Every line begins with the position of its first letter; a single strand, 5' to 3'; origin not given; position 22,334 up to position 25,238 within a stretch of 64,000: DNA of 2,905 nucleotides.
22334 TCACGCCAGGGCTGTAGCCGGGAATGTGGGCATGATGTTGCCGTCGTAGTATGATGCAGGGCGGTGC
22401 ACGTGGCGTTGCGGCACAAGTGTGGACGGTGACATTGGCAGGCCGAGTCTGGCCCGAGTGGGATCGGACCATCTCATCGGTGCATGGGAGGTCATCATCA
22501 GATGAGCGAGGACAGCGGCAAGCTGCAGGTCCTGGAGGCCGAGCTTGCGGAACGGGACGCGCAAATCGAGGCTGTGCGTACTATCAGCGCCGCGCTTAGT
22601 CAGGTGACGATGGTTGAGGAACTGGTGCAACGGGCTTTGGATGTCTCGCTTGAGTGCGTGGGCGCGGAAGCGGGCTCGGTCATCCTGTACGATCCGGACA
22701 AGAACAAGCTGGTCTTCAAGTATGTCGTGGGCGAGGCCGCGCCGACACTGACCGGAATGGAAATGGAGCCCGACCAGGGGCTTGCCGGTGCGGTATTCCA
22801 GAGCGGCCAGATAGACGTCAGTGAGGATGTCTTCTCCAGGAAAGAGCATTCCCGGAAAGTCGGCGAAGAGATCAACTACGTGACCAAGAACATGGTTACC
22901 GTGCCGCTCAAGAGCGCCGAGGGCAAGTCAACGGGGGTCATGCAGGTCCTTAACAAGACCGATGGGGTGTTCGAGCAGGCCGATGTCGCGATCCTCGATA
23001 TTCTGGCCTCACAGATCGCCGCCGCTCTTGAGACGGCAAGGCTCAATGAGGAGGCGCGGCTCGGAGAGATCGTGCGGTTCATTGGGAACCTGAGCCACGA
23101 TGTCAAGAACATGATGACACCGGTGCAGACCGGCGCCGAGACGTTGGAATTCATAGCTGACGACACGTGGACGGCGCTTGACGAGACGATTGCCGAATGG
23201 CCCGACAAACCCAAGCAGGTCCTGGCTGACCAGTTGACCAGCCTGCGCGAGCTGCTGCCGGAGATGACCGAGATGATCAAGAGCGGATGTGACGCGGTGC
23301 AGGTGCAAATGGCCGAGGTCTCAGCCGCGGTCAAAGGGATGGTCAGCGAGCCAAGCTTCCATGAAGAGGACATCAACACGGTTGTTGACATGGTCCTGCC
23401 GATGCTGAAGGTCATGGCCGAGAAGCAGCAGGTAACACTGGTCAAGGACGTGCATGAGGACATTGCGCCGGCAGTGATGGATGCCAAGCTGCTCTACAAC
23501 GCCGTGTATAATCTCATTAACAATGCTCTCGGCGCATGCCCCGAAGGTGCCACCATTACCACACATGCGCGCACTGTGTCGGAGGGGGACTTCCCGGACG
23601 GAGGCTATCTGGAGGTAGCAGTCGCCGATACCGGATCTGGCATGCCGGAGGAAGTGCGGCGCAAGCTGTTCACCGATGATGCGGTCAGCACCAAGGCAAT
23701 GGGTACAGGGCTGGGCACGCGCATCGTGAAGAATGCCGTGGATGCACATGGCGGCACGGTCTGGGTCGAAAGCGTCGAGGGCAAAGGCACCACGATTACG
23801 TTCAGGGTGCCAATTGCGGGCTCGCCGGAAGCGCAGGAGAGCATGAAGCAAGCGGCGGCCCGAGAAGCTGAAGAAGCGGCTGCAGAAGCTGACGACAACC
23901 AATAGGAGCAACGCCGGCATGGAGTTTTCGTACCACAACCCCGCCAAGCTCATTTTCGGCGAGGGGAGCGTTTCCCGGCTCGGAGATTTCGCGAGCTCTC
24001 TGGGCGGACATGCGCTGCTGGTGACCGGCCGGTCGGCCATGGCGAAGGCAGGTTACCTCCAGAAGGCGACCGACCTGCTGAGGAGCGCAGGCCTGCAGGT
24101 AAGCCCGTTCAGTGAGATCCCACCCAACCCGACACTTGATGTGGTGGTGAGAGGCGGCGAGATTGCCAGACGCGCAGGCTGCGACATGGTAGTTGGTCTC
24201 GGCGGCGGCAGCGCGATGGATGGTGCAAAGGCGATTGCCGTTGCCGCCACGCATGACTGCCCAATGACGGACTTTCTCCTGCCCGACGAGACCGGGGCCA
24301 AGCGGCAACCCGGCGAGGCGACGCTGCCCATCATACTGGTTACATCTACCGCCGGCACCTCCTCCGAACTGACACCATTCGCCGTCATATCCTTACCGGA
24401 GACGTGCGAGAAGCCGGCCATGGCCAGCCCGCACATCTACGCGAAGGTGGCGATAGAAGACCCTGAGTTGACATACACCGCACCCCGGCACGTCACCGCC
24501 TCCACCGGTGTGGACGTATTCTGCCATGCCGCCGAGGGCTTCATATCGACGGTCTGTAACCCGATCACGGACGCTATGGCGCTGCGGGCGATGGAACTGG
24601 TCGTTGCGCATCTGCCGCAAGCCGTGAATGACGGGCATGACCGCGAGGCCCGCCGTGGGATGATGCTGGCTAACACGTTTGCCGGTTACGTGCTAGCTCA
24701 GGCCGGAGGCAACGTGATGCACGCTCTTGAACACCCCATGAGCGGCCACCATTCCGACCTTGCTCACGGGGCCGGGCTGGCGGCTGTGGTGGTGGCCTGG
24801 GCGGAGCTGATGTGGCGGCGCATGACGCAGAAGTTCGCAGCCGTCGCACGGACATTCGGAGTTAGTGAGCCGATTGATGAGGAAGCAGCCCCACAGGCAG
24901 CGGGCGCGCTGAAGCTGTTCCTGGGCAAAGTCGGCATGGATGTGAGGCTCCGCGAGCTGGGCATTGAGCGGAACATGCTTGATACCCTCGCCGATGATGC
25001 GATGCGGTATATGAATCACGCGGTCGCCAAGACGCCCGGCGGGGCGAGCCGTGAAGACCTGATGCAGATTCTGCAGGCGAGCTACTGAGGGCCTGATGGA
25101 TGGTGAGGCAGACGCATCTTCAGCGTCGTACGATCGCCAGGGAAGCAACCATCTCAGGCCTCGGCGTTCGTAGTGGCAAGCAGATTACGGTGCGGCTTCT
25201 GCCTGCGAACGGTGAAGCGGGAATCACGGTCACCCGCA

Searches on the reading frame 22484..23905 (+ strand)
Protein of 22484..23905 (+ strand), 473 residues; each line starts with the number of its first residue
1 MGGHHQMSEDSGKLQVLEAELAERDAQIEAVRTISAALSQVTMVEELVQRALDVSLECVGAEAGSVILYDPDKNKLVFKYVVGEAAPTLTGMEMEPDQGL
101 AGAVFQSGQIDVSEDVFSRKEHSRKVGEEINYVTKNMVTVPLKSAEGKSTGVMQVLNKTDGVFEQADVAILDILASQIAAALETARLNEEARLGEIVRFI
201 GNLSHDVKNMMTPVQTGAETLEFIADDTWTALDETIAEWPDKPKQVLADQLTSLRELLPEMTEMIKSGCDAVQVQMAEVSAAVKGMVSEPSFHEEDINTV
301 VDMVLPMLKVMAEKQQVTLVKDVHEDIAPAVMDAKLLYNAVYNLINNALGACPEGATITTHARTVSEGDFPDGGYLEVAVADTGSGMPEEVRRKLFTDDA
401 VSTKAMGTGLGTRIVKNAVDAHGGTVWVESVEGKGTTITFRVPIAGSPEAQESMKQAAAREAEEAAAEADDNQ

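Call 12: search_protein_families(library=pfam, proteins=[window:22484-23905:+], max_evalue=0.001)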
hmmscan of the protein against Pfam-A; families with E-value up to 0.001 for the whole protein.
window:22484-23905:+ (473 aa): 4 families
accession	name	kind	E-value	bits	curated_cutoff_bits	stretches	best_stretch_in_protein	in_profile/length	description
PF02518.31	HATPase_c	-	3e-23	82.8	26.4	1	333-444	2-109/111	Histidine kinase-, DNA gyrase B-, and HSP90-like ATPase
PF13185.12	GAF_2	-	1.4e-16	61.3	28.6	1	44-183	4-136/136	GAF domain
PF13492.12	GAF_3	-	7.4e-13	49.5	27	1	44-183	2-128/129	GAF domain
PF01590.32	GAF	-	8e-12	46.3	22.4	1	45-182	3-133/133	GAF domain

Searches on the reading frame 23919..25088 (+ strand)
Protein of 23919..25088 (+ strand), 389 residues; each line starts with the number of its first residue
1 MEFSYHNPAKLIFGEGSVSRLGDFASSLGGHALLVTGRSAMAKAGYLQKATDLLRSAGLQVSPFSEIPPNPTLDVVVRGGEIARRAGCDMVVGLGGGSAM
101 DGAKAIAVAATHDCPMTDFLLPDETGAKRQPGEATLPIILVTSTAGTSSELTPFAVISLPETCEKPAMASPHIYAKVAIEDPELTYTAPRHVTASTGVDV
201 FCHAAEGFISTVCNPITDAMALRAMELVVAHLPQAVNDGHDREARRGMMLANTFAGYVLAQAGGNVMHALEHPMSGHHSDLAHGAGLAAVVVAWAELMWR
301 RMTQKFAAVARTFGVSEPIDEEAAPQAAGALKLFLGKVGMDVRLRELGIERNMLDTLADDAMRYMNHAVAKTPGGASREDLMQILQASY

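Call 12: search_protein_families(library=pfam, proteins=[window:23919-25088:+], max_evalue=0.001)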
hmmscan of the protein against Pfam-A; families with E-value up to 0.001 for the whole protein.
window:23919-25088:+ (389 aa): 3 families
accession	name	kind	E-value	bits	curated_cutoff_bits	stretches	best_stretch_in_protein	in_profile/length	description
PF00465.25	Fe-ADH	-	5.2e-47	160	31.3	1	8-182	1-168/168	Iron-containing alcohol dehydrogenase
PF25137.1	ADH_Fe_C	-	5.8e-44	150.6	27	1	193-389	1-194/194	Fe-containing alcohol dehydrogenase family, C-terminal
PF13685.12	Fe-ADH_2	-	2.5e-09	37.7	28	1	13-110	2-97/149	Iron-containing alcohol dehydrogenase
